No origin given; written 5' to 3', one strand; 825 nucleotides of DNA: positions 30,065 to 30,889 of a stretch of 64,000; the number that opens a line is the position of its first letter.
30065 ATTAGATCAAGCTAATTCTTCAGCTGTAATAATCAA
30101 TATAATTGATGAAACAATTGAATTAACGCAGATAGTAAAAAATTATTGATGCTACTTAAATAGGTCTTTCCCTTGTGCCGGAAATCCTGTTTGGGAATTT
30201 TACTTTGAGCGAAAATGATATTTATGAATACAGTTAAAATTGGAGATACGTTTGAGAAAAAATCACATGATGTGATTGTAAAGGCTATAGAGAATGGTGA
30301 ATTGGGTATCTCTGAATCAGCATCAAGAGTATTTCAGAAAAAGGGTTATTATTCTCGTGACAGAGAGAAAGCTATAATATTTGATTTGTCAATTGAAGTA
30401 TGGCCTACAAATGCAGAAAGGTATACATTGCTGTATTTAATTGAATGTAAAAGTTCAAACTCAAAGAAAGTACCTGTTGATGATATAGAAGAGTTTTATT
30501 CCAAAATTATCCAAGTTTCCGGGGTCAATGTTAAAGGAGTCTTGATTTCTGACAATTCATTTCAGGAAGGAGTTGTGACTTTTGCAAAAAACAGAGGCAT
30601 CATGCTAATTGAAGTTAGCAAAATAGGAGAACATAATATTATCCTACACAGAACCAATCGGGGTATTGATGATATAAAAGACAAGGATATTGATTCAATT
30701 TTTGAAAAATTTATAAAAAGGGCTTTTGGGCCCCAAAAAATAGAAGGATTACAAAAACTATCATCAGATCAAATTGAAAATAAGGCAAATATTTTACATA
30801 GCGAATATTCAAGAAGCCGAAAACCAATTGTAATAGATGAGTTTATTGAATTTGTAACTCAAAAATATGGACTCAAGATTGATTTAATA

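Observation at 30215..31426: Mrr-like nuclease fused to an ImmA/IrrE zinc peptidase with no cognate HTH repressor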

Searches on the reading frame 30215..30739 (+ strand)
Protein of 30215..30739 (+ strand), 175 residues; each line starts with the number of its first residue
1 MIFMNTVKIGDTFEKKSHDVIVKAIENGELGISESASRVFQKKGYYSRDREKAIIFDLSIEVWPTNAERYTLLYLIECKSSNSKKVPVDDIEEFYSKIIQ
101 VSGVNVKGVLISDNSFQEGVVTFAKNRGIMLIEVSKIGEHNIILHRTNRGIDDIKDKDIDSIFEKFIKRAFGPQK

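Call 7: search_protein_families(library=ncbifam, proteins=[window:30215-30739:+], max_evalue=1)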
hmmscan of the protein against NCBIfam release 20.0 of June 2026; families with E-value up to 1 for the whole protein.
window:30215-30739:+ (175 aa): 0 families

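Call 64: find_homologous_proteins(query=window:30224-30652:+, max_evalue=0.001)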
Query window:30224-30652:+ (143 aa): 40 proteins with E <= 0.001 among 52 candidates.
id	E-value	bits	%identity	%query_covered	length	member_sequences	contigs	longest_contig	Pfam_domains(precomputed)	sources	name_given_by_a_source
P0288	1.9e-53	198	73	93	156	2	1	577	-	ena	-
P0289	4.3e-51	190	67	100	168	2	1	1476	PF04471.19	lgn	-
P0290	2.2e-49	185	73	87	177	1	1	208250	-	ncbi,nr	ncbi:hypothetical protein MWU76_12565 [Gelidibacter sp. F2691]|nr:hypothetical protein [Gelidibacter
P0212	1.5e-48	182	59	100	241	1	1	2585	PF04471.19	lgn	-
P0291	8.9e-45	170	59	100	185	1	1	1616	PF04471.19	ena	-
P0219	5.3e-44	167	57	100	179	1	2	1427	PF04471.19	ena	-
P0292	5.4e-44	167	93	60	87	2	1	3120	-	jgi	-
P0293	6.2e-40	154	58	100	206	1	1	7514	-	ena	-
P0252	1.4e-37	147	67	74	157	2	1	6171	-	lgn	-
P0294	1.5e-37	147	51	99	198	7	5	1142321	PF04471.19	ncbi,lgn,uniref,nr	ncbi:restriction endonuclease [Vibrio cholerae]|uniref:restriction endonuclease n=1 Tax=Vibrio chole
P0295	2.9e-36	142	47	99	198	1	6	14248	PF04471.19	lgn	-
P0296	3.9e-36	142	49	99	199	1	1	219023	PF04471.19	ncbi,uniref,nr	ncbi:restriction endonuclease [uncultured Shewanella sp.]|uniref:restriction endonuclease n=1 Tax=un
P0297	4.0e-36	142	67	73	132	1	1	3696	-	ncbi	-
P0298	4.6e-35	139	52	90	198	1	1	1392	PF04471.19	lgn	-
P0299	4.7e-35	138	50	92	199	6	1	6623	-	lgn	-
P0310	1.5e-31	127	42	99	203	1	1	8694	PF04471.19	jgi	jgi:hypothetical protein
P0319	7.7e-27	112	43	92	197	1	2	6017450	PF04471.19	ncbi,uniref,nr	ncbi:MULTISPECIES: restriction endonuclease [Lysobacter]|uniref:restriction endonuclease n=1 Tax=Lys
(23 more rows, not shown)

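Call 65: find_encoding_contigs(protein=P0294, flank=5000, max_places=4)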
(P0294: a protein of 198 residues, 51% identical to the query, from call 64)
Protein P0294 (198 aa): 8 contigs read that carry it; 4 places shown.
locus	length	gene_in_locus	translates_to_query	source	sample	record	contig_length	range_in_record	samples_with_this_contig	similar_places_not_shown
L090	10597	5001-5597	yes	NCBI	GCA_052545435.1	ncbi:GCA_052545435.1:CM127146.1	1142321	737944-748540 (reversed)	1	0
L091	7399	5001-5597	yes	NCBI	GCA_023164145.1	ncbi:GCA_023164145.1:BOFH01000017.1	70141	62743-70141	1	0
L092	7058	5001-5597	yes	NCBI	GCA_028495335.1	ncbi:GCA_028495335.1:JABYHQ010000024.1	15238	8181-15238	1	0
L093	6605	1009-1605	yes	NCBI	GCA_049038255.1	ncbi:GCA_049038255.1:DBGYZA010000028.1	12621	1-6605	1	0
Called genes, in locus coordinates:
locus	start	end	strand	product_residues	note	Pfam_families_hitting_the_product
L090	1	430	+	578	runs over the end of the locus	PF02463:SMC_N (weak), PF11398:DUF2813 (faint), PF13175:AAA_15, PF13304:AAA_21, PF20469:OLD-like_TOPRIM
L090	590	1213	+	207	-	PF07081:DUF1349, PF17851:GH43_C2 (weak)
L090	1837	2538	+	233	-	PF00702:Hydrolase, PF13419:HAD_2, PF13242:Hydrolase_like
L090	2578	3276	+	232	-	PF00702:Hydrolase, PF12710:HAD (weak), PF13419:HAD_2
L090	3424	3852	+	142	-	-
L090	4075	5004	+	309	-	-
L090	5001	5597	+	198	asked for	PF04471:Mrr_cat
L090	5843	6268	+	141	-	-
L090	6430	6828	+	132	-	-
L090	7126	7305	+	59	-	PF04875:DUF645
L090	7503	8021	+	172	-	PF13302:Acetyltransf_3, PF00583:Acetyltransf_1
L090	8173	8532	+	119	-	PF00903:Glyoxalase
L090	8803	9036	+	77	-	PF12493:DUF3709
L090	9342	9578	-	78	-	PF00076:RRM_1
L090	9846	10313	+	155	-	PF02566:OsmC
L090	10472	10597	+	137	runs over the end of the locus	PF13673:Acetyltransf_10, PF00583:Acetyltransf_1, PF13508:Acetyltransf_7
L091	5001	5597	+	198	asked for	PF04471:Mrr_cat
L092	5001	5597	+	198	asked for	PF04471:Mrr_cat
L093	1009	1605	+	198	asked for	PF04471:Mrr_cat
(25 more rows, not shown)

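Call 66: find_encoding_contigs(protein=P0296, flank=5000, max_places=2)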
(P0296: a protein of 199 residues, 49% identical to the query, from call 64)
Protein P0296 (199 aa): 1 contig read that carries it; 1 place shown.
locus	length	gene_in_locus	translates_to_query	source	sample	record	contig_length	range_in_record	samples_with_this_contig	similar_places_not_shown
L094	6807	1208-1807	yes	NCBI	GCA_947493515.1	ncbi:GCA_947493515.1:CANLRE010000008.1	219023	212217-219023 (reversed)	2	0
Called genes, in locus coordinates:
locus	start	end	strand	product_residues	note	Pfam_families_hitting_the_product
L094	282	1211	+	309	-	-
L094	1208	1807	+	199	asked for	PF04471:Mrr_cat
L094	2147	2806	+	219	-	PF00756:Esterase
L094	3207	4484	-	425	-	PF04464:Glyphos_transf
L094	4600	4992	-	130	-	PF01467:CTP_transf_like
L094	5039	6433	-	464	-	PF00483:NTP_transferase, PF25084:LbH_EIF2B (weak), PF25087:GMPPB_C (weak)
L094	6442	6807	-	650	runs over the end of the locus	PF03808:Glyco_tran_WecG, PF02397:Bac_transf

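Call 67: find_encoding_contigs(protein=P0319, flank=5000, max_places=2)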
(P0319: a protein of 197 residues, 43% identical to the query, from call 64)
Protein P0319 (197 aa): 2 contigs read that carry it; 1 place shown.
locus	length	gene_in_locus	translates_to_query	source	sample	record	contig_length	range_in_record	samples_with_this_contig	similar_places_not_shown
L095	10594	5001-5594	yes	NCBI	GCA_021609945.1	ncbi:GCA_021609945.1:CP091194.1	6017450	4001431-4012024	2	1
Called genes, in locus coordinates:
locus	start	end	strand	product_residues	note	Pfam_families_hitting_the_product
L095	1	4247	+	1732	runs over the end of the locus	-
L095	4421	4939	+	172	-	-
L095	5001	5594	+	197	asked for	PF04471:Mrr_cat (weak)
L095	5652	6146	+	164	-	-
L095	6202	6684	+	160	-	-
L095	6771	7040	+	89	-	-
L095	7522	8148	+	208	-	PF02107:FlgH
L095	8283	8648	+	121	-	-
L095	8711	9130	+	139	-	PF24716:WapI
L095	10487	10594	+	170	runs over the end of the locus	-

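Call 68: search_protein_families(library=pfam, proteins=[L090:4075-5001:+, L094:282-1208:+, L095:4421-4936:+, L095:5652-6143:+, L090:5001-5594:+], max_evalue=1)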
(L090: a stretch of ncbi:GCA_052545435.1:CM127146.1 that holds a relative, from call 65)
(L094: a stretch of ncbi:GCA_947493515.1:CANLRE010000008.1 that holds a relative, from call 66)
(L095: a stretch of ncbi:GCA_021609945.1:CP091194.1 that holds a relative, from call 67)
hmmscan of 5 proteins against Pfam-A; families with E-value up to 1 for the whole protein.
L090:4075-5001:+ (309 aa): 0 families

L094:282-1208:+ (309 aa): 1 family
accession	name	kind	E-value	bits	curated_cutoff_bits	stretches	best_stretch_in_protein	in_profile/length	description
PF06777.17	HBB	-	0.047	13.8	30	1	30-68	78-121/190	Helical and beta-bridge domain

L095:4421-4936:+ (172 aa): 0 families

L095:5652-6143:+ (164 aa): 0 families

L090:5001-5594:+ (198 aa): 3 families
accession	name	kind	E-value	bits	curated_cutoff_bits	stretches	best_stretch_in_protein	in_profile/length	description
PF04471.18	Mrr_cat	-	1.5e-07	32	21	1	35-127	15-105/115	Restriction endonuclease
PF15587.11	Imm9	-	0.037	14.6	25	0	31-57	55-81/149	Immunity protein 9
PF24524.1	DUF7596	-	0.19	12.2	27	1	138-191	104-147/150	Domain of unknown function (DUF7596)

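Call 71: find_encoding_contigs(protein=P0295, flank=4000, max_places=2)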
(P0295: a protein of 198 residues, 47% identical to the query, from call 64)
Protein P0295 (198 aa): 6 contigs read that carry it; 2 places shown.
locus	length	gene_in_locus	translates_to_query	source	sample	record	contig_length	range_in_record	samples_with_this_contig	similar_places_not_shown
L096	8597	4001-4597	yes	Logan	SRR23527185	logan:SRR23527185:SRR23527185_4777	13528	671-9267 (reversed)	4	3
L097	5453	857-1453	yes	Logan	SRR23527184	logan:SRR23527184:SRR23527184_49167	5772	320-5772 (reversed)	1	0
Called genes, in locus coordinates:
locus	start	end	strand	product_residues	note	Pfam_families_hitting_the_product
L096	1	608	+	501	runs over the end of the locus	PF13148:DUF3987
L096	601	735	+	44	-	-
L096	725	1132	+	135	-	-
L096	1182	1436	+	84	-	-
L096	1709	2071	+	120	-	PF04355:BamE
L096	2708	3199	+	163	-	-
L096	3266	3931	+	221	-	PF24838:8xMP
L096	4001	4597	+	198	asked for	PF04471:Mrr_cat (weak)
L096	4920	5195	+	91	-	-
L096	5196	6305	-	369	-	PF01047:MarR (weak), PF00480:ROK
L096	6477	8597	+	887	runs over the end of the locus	PF07715:Plug, PF00593:TonB_dep_Rec_b-barrel, PF14905:OMP_b-brl_3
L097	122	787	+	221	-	PF24838:8xMP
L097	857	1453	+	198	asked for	PF04471:Mrr_cat (weak)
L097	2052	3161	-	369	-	PF01047:MarR (weak), PF00480:ROK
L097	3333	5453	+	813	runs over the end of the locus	?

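Call 72: find_encoding_contigs(protein=P0310, flank=4000, max_places=2)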
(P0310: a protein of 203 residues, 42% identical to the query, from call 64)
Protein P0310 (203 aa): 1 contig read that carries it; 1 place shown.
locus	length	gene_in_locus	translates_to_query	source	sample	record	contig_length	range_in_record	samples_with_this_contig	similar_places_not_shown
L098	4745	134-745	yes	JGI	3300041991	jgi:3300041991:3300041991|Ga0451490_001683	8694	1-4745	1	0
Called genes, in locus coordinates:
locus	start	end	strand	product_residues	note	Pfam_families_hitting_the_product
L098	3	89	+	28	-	?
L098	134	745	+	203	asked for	PF04471:Mrr_cat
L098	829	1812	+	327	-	-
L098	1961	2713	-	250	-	PF00072:Response_reg, PF04397:LytTR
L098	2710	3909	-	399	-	PF06580:His_kinase, PF02518:HATPase_c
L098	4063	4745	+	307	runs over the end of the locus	PF00581:Rhodanese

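Call 74: find_related_loci(query=A3, collection=metagenome_contigs, flank=2500)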
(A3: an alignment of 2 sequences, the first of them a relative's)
Query A3 (309 aa) in metagenome_contigs; peptide patterns used: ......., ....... (x = any residue, [..] = any of these).
354 stretches matched a pattern, but none encodes a relative of the query by tblastn (E <= 1e-3).

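Call 76: find_related_loci(query=A4, collection=metagenome_contigs, flank=3000)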
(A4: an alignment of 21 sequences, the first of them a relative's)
Query A4 (198 aa) in metagenome_contigs; peptide patterns used: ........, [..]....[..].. (x = any residue, [..] = any of these).
600 stretches matched a pattern (row limit reached: there are more); 148 encode a relative of the query (tblastn E <= 1e-3); the best 80 are kept; 80 distinct loci.
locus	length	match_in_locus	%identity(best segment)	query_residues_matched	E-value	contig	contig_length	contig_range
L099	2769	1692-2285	55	1-198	4e-76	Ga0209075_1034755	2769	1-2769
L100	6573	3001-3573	58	1-190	9e-73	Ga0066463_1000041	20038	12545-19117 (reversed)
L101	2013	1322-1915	52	1-198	7e-74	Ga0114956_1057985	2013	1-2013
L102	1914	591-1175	53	1-194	5e-72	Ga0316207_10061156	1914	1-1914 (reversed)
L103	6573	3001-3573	55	1-190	7e-69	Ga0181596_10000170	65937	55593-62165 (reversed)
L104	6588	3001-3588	51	1-196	3e-68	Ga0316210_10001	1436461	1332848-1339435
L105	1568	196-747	46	1-186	1e-58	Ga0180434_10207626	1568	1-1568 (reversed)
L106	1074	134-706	43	1-190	2e-53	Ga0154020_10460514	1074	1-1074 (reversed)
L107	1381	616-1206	42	1-198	3e-52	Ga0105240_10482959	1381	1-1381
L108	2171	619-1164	44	1-180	1e-50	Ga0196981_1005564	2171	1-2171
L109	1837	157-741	42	1-190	2e-50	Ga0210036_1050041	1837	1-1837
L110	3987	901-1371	51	1-157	5e-49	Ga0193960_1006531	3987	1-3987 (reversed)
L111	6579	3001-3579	40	7-197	2e-47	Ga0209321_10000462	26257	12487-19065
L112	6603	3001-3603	43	1-198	3e-47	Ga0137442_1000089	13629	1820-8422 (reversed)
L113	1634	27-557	42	1-176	3e-47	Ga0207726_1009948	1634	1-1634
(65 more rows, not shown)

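Call 86: predict_structure(alignment_id=A3)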
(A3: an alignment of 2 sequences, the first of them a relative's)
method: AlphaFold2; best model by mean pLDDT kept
length: 309 residues; sequences in the alignment: 2
mean_pLDDT: 37.8   pTM: 0.28
mean pLDDT of the five models: 37.8, 36.3, 33.5, 33.2, 32.0
residues with pLDDT >= 90: 0; 70-90: 0; 50-70: 3; < 50: 306
segments of 3 or more residues with pLDDT < 50: 1-26, 28-38, 40-63, 65-309
pLDDT, mean of each block of 10 residues (from residue 1): 26 36 47 45 44 45 44 48 42 40 43 41 30 31 29 28 33 37 34 41 41 35 37 36 39 34 38 41 42 34 31
secondary structure, 60 per line:
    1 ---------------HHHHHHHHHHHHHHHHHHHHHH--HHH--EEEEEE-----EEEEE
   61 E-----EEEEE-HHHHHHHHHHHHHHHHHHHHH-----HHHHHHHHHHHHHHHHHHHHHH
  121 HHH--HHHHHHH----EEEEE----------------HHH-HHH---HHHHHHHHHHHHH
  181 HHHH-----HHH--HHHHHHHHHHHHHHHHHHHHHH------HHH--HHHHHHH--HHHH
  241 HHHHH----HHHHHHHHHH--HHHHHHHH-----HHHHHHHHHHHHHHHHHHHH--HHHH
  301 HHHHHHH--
elements in order: H16-37 E45-50 E56-61 E67-71 H73-93 H99-123 H126-132 E137-141 H168-184 H195-216 H228-234 H237-245 H250-259 H262-269 H275-294 H297-307
